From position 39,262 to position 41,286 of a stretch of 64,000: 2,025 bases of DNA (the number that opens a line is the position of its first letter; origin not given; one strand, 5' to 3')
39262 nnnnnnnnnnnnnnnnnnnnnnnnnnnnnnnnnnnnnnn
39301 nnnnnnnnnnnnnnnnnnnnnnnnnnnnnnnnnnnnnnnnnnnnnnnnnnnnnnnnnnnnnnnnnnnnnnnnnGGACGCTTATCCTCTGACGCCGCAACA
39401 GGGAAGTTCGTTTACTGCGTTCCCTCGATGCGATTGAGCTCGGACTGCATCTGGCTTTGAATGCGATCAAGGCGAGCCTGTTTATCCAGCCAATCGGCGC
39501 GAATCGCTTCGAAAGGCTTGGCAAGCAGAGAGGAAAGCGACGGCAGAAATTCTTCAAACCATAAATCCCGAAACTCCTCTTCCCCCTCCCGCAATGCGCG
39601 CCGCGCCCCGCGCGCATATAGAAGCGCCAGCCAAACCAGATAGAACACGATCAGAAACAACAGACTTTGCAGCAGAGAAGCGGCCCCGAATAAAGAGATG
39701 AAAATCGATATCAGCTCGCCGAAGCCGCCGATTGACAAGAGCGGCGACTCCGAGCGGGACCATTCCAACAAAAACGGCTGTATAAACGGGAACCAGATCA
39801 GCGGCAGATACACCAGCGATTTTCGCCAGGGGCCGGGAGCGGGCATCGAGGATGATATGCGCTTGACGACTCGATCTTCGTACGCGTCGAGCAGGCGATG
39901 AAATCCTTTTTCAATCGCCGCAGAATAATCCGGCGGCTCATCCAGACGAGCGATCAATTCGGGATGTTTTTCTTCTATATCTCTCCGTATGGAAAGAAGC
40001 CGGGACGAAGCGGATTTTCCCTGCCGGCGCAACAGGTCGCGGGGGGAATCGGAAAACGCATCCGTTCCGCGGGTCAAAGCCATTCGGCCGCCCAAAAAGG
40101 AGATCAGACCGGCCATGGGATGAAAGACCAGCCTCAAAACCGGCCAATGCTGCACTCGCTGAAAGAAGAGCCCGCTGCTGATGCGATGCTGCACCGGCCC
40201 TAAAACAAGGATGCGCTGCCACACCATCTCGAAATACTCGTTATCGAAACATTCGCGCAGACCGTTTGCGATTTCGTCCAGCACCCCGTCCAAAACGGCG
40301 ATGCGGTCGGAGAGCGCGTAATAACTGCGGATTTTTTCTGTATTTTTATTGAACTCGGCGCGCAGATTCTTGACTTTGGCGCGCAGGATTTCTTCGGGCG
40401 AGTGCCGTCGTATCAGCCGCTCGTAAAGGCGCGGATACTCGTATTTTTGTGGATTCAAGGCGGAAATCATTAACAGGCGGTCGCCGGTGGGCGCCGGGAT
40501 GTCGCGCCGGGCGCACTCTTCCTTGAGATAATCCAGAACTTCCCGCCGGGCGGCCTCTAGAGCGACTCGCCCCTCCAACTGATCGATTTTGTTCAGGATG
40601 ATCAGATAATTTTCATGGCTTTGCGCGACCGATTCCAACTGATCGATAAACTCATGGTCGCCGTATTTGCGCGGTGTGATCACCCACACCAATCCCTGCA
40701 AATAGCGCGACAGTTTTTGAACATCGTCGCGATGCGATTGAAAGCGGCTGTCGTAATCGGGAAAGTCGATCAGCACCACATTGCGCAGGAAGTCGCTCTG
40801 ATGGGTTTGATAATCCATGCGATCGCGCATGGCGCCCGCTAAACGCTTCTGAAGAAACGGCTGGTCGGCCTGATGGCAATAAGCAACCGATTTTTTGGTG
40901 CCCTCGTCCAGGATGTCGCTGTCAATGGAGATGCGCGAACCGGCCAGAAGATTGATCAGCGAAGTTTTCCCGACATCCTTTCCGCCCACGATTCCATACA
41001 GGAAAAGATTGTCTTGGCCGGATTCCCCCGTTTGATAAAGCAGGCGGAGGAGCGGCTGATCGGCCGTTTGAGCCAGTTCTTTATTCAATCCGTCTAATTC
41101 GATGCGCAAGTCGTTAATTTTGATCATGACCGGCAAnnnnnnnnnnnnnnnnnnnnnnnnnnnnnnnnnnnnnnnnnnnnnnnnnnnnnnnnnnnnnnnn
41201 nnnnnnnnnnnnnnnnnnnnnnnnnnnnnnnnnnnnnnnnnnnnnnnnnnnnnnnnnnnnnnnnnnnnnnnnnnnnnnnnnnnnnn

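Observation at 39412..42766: Translationally overlapping tandem GTPases with C-terminal membrane paddles (dynamin-like or YfjP-like pair)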

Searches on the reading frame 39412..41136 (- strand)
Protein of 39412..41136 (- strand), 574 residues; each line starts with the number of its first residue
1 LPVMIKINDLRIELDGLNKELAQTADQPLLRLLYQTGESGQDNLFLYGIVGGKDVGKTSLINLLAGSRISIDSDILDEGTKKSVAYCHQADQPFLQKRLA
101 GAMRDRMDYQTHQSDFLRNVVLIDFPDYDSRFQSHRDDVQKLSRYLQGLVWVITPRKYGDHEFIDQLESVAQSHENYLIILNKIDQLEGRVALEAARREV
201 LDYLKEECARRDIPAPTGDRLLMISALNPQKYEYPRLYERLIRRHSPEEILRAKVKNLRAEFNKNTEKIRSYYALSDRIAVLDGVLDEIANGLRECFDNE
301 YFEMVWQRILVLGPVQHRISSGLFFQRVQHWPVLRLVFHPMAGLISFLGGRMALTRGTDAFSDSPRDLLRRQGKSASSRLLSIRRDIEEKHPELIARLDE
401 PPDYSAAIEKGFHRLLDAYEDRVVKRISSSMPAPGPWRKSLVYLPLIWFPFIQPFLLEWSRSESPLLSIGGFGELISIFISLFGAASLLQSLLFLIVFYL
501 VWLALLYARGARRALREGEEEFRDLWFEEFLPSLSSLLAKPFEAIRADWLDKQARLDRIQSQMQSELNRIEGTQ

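Call 3: search_protein_families(library=pfam, proteins=[window:39412-41136:-], max_evalue=1)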
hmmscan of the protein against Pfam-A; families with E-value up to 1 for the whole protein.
window:39412-41136:- (574 aa): 5 families
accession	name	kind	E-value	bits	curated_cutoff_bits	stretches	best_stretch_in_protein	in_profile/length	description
PF01926.29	MMR_HSR1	-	8.1e-05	23.2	21.9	1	48-183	3-113/113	50S ribosome-binding GTPase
PF18920.5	DUF5671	-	0.014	15.7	28.4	1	485-522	42-74/132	Domain of unknown function (DUF5671)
PF05049.19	IIGP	-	0.075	12.5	24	1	101-243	69-215/375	Interferon-inducible GTPase (IIGP)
PF00005.33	ABC_tran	-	0.12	13.4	25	1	47-120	14-92/137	ABC transporter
PF00350.29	Dynamin_N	-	0.29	11.6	27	0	49-71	3-25/168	Dynamin family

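Call 4: search_protein_families(library=ncbifam, proteins=[window:39412-41136:-], max_evalue=1)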
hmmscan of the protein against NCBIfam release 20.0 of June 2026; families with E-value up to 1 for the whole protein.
window:39412-41136:- (574 aa): 15 families
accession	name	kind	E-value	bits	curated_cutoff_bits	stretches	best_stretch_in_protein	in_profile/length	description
NF000908.1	PRK00089.1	equivalog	2.9e-05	23.5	237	1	48-82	7-40/291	GTPase Era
NF049994.1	slr1306_fam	domain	0.0038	15.9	490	1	38-70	102-134/470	slr1306 family protein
TIGR00231.1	small_GTP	domain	0.005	16.6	42.5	1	48-74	7-33/164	GTP-binding protein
TIGR00450.1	mnmE_trmE_thdF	equivalog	0.013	14.6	252.6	1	13-75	178-240/446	tRNA uridine-5-carboxymethylaminomethyl(34) synthesis GTPase MnmE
TIGR03594.1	GTPase_EngA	equivalog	0.013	14.5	306.7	1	49-74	5-30/432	ribosome biogenesis GTPase Der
TIGR03918.1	GTP_HydF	equivalog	0.013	14.4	325.55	1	48-75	11-38/392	[FeFe] hydrogenase H-cluster maturation GTPase HydF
TIGR03598.1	GTPase_YsxC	equivalog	0.017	14.8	124.45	0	144-206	99-160/186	ribosome biogenesis GTP-binding protein YihA/YsxC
TIGR00436.1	era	equivalog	0.02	14.2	116.25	1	48-84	4-39/270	GTPase Era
NF000355.4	ribo_prot_ABC_F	equivalog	0.039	12.8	380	1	48-112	343-407/499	ribosomal protection-like ABC-F family protein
TIGR03597.1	GTPase_YqeH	equivalog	0.086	12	297.4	0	163-209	81-126/361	ribosome biogenesis GTPase YqeH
NF003077.0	PRK04000.1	equivalog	0.14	11.3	315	1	48-131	13-98/412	translation initiation factor IF-2 subunit gamma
NF000168.2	ABCF_Msr_all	exception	0.15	10.6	680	1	48-115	35-99/487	Msr family ABC-F type ribosomal protection protein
NF052648.1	DynmDynABac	equivalog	0.15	9.8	1600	1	118-212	133-228/1187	dynamin GTPase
NF000170.2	ABCF_Vga_all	exception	0.21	10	725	1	48-155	33-134/521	Vga family ABC-F type ribosomal protection protein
TIGR03680.1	eif2g_arch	equivalog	0.25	10.5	514.5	1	48-209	9-169/407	translation initiation factor IF-2 subunit gamma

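Call 5: search_protein_families(library=padloc, proteins=[window:39412-41136:-], max_evalue=1)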
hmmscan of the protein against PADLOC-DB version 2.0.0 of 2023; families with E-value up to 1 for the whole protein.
window:39412-41136:- (574 aa): 0 families

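Call 11: find_homologous_proteins(query=window:39412-41136:-)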
Query window:39412-41136:- (574 aa): 92 proteins with E <= 0.001 among 8000 candidates.
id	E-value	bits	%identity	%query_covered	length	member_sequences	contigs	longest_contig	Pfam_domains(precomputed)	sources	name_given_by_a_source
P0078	0.0e+0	1280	100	99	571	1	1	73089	-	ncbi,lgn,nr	ncbi:MAG: hypothetical protein JXR73_23690 [Candidatus Omnitrophica bacterium]|nr:hypothetical prote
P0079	0.0e+0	1170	90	99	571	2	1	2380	-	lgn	-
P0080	1.3e-267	907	70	99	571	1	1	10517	-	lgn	-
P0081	1.1e-249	848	66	99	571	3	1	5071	-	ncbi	-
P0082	3.1e-247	840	65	99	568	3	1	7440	-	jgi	jgi:hypothetical protein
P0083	3.8e-233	793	71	85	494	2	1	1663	-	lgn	-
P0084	4.3e-205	701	54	99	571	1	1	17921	-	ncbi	-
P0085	1.1e-203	696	54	99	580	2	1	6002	-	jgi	-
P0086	1.5e-202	692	54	99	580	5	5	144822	-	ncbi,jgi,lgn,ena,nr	ncbi:MAG TPA: hypothetical protein PLH79_01475 [bacterium]|nr:hypothetical protein [bacterium] HPO99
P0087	9.5e-202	690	54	99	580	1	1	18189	-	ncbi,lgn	ncbi:MAG: GTPase domain-containing protein [bacterium]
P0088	3.4e-199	681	54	99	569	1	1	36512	-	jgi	jgi:GTP-binding protein EngB required for normal cell division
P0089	7.9e-190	650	51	99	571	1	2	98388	-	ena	-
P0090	5.0e-189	648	50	99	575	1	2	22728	-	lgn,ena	-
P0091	1.2e-188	646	52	99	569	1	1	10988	-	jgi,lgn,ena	-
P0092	1.4e-188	646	50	99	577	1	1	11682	-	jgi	jgi:hypothetical protein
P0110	4.6e-177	608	49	99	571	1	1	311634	-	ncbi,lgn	-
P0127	1.5e-170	587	48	97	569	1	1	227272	-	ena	-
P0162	4.8e-52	195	40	30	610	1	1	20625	PF01926.30,PF00350.30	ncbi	-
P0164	5.9e-40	156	26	81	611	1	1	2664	PF01926.30,PF00350.30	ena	-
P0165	1.8e-34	137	24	98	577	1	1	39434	PF00350.30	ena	-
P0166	1.4e-29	121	26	82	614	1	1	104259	PF00350.30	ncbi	-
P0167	1.7e-27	114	26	88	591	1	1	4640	PF00350.30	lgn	-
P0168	1.1e-26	112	26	82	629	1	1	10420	PF00350.30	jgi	jgi:GTPase Era involved in 16S rRNA processing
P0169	2.8e-25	107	25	83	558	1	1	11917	PF00350.30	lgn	-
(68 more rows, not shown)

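Call 18: search_solved_structures(query=A2, max_evalue=1, show_alignments=2)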
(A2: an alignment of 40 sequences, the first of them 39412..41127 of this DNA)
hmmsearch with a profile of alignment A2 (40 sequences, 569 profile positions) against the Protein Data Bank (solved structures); distinct sequences matched with E-value up to 1: 38.
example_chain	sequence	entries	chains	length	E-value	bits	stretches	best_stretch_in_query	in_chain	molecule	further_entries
9ugr_A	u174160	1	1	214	0.00018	23.6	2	330-419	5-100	Syn-F4-Link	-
7ves_A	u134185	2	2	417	0.00023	23.2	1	162-239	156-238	T-cell-specific guanine nucleotide triphosphate-binding protein 2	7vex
8h4m_A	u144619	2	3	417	0.00024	23.1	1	162-239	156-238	T-cell-specific guanine nucleotide triphosphate-binding protein 2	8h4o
7c3k_A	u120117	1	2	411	0.00082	21.4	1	104-238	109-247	Immunity-related GTPase family member b10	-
8jqy_A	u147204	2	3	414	0.00084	21.3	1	104-238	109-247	Immunity-related GTPase family member b10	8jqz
2hjg_A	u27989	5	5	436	0.002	20.1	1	44-70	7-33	GTP-binding protein engA | GTPase Der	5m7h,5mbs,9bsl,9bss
9bs0_W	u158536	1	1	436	0.0021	20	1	44-70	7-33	GTPase Der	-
4dcs_A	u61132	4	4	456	0.0022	20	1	43-70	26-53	GTP-BINDING PROTEIN ENGA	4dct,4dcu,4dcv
1x18_X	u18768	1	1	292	0.013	17.4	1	43-71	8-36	GTP-binding protein era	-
1ega_A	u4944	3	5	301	0.015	17.2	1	43-71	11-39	PROTEIN (GTP-BINDING PROTEIN ERA) | GTP-binding protein era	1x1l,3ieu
5x4b_A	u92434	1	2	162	0.026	16.4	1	44-70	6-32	GTPase Der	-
8h7c_A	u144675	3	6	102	0.049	15.5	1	330-419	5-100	De novo ferric enterobactin esterase Syn-F4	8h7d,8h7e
5fph_A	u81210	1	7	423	0.07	15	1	106-238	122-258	INTERFERON-INDUCIBLE GTPASE 1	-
1tq6_A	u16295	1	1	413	0.12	14.3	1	106-238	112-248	interferon-inducible GTPase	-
4lv5_B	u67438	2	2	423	0.13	14.2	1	106-238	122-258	Interferon-inducible GTPase 1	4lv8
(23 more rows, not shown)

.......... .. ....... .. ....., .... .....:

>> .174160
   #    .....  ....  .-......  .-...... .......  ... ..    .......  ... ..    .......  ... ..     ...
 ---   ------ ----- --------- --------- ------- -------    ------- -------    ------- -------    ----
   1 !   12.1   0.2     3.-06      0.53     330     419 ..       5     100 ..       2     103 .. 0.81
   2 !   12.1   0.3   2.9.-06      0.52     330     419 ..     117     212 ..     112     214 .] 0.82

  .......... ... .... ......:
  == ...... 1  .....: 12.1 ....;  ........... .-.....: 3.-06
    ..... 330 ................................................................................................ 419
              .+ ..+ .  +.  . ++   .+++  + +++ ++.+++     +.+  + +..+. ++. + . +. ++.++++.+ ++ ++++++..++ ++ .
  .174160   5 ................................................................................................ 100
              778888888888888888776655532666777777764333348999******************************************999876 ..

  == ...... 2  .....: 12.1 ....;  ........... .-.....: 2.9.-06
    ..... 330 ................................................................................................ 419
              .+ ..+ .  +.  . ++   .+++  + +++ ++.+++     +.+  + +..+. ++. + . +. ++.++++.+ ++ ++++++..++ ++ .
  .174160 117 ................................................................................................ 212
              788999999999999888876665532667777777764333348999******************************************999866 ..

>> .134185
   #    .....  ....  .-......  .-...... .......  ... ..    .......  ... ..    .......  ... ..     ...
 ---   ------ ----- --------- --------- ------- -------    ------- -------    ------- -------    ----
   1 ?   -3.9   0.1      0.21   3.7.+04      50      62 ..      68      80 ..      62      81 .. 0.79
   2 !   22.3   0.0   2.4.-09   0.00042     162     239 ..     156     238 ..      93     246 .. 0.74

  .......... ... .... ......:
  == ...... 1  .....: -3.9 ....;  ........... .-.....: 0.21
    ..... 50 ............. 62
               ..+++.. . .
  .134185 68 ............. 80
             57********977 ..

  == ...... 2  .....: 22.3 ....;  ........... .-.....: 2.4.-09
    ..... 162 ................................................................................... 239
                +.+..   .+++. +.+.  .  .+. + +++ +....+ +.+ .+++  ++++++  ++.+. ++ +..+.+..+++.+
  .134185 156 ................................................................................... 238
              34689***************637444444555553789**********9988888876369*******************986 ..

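Call 25: find_encoding_contigs(protein=P0110, flank=8000, max_places=1)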
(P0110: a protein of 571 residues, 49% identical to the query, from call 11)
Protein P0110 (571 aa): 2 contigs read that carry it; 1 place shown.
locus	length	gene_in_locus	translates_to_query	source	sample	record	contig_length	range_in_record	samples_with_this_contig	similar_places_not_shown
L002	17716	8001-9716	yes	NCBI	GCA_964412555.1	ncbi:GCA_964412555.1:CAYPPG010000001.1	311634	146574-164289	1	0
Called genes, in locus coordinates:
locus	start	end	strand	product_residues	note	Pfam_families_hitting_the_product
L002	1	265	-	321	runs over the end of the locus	PF01208:URO-D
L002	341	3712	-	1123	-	PF17128:DUF5107, PF13431:TPR_17 (faint), PF00515:TPR_1 (faint), PF13176:TPR_7 (faint), PF13181:TPR_8 (faint), PF13424:TPR_12 (weak), PF14559:TPR_19 (weak), PF07719:TPR_2 (weak), +6 more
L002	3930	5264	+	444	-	PF01408:GFO_IDH_MocA, PF21252:Glyco_hydro_109_C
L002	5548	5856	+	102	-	-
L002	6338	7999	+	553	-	PF00350:Dynamin_N (weak), PF01926:MMR_HSR1 (faint)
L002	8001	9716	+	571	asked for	-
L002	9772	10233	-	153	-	PF04073:tRNA_edit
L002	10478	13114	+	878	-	-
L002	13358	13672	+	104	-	-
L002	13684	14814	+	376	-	-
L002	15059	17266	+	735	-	PF02837:Glyco_hydro_2_N (faint), PF00703:Glyco_hydro_2, PF02836:Glyco_hydro_2_C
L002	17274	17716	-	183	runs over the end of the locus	PF02561:FliS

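Call 26: find_encoding_contigs(protein=P0127, flank=8000, max_places=1)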
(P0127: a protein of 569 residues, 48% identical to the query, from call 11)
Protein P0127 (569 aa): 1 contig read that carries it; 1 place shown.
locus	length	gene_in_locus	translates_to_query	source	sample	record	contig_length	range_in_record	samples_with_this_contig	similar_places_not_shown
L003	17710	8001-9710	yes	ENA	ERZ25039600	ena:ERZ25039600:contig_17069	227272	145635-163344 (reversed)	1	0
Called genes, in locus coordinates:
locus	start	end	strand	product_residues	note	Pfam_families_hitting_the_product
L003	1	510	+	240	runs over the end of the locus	PF20582:UPF0758_N, PF04002:RadC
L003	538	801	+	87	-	-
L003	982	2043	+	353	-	-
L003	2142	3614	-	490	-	PF13487:HD_5, PF01966:HD, PF08668:HDOD, PF01966:HD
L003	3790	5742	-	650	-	PF00912:Transgly, PF00905:Transpeptidase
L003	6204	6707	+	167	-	-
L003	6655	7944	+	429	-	-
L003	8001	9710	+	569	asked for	-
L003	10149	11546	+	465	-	-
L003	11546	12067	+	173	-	-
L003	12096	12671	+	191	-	-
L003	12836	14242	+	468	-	PF00263:Secretin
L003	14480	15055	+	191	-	PF07963:N_methyl (weak)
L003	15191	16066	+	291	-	PF07963:N_methyl (weak)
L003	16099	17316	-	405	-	PF28597:T2SSF_N, PF00482:T2SSF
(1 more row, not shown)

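Call 27: find_encoding_contigs(protein=P0086, flank=8000, max_places=1)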
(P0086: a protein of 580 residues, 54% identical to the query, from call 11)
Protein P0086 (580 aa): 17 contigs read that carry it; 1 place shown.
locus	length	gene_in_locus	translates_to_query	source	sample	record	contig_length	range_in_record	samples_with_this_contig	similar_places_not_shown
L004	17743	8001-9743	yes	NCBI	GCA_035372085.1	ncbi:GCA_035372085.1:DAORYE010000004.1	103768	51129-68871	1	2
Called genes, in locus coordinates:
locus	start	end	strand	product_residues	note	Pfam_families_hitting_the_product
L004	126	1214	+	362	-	PF01073:3Beta_HSD (faint), PF01370:Epimerase, PF02719:Polysacc_synt_2, PF04321:RmlD_sub_bind, PF16363:GDP_Man_Dehyd, PF07993:NAD_binding_4 (weak)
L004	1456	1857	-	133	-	PF00583:Acetyltransf_1, PF13527:Acetyltransf_9 (faint), PF13673:Acetyltransf_10, PF13508:Acetyltransf_7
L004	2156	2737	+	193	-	PF07963:N_methyl, PF08334:T2SSG (weak)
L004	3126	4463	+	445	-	PF02447:GntP_permease, PF03600:CitMHS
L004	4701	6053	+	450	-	-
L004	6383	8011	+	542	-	-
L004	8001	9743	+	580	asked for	-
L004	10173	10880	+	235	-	PF18433:DUF5610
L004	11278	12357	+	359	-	PF01380:SIS (weak), PF10432:bact-PGI_C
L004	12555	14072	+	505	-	PF02321:OEP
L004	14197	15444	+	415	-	PF00657:Lipase_GDSL (faint), PF13472:Lipase_GDSL_2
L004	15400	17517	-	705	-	PF13089:PP_kinase_N, PF02503:PP_kinase, PF17941:PP_kinase_C_1, PF13091:PLDc_2 (faint), PF13090:PP_kinase_C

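Call 29: predict_structure(alignment_id=A2)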
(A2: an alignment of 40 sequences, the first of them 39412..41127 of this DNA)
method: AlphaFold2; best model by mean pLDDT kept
length: 571 residues; sequences in the alignment: 40
mean_pLDDT: 84.0   pTM: 0.70
mean pLDDT of the five models: 84.0, 84.0, 81.9, 81.1, 80.6
residues with pLDDT >= 90: 179; 70-90: 339; 50-70: 44; < 50: 9
segments of 3 or more residues with pLDDT < 50: 70-75
pLDDT, mean of each block of 10 residues (from residue 1): 81 95 89 62 87 85 68 55 89 79 83 84 76 77 86 86 75 86 88 92 87 87 89 88 80 84 91 95 96 94 84 80 83 81 76 54 84 94 93 87 92 91 84 85 86 77 62 75 84 89 84 87 94 94 95 94 85 52
secondary structure, 60 per line:
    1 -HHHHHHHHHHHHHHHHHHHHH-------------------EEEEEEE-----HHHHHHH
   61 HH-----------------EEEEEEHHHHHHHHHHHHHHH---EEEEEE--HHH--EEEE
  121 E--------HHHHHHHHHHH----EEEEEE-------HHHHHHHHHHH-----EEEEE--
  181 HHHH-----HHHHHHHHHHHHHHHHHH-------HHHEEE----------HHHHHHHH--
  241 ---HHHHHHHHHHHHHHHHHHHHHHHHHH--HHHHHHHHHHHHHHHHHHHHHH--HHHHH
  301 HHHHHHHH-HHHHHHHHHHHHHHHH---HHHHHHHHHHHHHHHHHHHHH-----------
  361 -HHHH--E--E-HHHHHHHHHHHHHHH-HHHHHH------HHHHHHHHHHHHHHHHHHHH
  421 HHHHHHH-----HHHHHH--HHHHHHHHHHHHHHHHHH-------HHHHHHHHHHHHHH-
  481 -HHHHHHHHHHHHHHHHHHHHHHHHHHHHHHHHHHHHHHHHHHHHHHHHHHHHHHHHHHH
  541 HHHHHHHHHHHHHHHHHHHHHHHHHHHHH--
elements in order: H2-22 E42-48 H54-62 E80-85 H86-100 E104-109 E117-121 H130-140 E145-150 H158-168 E174-178 H181-184 H190-207 E218-220 H231-238 H244-269 H272-293 H296-308 H310-325 H329-349 H362-365 H373-387 H389-394 H401-427 H433-438 H441-458 H466-479 H482-569
